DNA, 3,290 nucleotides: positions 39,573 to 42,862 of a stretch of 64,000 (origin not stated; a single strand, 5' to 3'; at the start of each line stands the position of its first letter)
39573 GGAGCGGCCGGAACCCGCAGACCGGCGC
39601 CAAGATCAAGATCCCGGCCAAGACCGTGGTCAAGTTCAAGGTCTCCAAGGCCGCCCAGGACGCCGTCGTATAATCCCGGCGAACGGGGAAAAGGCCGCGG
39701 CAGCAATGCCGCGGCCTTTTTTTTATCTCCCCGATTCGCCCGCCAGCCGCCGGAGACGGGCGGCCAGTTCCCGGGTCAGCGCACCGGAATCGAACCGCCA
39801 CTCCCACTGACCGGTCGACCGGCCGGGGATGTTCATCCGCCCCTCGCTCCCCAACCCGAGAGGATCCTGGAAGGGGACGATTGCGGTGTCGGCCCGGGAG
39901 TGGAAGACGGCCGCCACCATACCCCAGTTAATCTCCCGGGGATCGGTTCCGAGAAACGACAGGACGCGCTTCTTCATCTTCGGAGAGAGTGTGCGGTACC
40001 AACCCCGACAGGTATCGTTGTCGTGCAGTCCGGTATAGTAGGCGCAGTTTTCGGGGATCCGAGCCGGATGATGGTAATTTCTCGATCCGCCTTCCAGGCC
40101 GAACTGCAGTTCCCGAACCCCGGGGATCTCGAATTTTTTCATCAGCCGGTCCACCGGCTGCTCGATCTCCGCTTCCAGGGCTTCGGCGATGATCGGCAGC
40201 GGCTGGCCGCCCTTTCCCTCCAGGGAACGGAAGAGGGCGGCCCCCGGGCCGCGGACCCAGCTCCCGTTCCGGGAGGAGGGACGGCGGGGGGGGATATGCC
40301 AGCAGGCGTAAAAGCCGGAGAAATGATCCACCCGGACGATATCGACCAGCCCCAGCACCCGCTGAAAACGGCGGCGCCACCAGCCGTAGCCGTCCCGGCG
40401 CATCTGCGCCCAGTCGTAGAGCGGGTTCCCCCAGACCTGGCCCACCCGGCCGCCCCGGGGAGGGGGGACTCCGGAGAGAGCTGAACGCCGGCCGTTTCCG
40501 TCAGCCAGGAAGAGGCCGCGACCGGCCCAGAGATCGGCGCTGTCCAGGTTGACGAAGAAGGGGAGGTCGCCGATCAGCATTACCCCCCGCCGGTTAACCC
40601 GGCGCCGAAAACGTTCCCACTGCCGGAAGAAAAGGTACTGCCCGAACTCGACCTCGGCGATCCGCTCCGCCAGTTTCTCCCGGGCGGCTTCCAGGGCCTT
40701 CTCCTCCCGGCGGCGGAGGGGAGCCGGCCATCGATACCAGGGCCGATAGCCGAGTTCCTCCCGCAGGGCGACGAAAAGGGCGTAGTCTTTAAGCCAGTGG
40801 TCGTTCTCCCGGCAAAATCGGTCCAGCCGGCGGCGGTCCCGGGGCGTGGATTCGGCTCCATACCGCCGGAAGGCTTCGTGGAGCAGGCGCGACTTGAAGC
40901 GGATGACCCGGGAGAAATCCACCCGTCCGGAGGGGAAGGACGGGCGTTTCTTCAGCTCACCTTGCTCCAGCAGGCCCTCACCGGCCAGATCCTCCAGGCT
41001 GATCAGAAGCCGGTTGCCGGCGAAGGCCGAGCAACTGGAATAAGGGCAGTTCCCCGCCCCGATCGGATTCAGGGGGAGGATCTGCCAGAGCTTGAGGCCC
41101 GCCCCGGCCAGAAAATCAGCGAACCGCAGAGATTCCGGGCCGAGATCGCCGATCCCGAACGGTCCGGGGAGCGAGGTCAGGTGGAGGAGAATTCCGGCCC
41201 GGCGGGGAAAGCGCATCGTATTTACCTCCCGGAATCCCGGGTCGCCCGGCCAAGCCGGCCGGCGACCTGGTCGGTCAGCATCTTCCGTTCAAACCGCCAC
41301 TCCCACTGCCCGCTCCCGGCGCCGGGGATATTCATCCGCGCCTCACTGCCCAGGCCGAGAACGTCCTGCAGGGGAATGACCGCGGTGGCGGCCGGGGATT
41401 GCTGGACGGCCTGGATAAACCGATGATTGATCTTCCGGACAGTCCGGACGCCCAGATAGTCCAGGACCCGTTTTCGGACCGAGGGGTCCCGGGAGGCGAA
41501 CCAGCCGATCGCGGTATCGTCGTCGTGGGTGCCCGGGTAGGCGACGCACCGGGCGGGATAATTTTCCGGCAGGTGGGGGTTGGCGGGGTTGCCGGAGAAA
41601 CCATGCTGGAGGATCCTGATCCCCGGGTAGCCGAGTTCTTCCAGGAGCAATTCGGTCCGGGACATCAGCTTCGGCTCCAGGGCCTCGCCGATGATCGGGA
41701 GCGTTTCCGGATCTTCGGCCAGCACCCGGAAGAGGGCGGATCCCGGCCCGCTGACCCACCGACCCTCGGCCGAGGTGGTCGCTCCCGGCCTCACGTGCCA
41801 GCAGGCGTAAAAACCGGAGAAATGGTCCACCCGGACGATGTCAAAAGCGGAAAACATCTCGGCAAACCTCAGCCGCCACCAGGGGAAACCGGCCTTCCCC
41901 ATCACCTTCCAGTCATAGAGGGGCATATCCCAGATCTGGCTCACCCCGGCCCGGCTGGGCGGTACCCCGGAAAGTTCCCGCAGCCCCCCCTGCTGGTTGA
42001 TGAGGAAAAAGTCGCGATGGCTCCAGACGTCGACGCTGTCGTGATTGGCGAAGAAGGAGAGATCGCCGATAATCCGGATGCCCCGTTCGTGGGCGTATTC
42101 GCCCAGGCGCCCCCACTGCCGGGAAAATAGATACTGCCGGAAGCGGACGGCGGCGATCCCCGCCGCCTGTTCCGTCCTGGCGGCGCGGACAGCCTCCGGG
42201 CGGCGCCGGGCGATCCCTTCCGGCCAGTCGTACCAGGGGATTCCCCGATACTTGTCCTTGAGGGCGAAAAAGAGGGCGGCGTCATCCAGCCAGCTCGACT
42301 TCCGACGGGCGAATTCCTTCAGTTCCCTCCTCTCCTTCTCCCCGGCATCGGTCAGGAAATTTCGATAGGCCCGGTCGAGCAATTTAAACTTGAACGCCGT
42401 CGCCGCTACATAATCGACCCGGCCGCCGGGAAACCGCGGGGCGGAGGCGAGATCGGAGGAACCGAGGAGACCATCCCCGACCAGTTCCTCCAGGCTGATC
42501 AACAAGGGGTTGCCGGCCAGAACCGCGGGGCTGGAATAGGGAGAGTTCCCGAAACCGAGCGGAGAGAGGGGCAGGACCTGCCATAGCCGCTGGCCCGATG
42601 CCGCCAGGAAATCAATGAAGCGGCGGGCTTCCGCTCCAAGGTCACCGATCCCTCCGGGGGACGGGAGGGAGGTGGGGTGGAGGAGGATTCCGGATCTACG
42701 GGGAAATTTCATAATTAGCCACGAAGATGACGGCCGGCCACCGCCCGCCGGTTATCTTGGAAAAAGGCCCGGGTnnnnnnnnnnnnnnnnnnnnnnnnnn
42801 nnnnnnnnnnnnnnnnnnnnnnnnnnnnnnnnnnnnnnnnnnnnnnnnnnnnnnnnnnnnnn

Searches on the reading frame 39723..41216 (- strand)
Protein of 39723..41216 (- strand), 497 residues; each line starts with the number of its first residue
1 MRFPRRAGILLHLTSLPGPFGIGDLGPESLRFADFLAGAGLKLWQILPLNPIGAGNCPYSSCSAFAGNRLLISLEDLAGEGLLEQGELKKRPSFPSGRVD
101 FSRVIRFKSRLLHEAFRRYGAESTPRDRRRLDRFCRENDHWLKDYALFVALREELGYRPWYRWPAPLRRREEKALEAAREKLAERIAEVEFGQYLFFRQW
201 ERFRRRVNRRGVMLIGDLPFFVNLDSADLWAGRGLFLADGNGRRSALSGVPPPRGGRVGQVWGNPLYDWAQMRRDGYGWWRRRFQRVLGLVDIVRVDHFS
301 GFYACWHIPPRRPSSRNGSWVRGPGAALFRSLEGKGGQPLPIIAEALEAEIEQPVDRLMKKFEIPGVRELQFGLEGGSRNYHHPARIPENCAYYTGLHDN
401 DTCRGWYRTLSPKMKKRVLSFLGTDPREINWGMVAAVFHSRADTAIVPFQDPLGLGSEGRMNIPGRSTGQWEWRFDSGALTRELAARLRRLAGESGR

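Call 88: search_protein_families(library=pfam, proteins=[window:39723-41216:-], max_evalue=0.00001)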
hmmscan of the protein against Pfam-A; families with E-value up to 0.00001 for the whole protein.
window:39723-41216:- (497 aa): 1 family
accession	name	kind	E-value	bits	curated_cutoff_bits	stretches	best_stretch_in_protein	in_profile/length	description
PF02446.23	Glyco_hydro_77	-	1.1e-144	483.2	25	1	11-480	1-464/465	4-alpha-glucanotransferase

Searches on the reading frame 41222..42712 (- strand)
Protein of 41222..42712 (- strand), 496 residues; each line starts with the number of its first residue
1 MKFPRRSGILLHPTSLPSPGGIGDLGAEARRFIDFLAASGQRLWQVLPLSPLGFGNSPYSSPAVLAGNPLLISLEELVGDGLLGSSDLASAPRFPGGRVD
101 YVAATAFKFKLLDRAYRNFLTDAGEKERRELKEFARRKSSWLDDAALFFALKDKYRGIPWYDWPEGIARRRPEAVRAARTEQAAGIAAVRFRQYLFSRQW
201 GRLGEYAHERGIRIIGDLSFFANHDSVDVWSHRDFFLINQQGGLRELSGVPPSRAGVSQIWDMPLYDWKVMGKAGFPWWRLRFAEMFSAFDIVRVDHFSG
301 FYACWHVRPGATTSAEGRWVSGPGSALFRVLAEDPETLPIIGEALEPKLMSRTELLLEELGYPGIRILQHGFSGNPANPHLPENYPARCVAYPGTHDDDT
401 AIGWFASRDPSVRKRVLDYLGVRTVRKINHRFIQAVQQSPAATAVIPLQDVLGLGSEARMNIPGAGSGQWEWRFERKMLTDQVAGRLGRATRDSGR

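Call 88: search_protein_families(library=pfam, proteins=[window:41222-42712:-], max_evalue=0.00001)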
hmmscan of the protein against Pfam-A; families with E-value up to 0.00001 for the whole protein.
window:41222-42712:- (496 aa): 1 family
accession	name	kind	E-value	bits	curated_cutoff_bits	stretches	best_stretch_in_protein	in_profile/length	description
PF02446.23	Glyco_hydro_77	-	1.8e-140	469.3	25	1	11-479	1-464/465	4-alpha-glucanotransferase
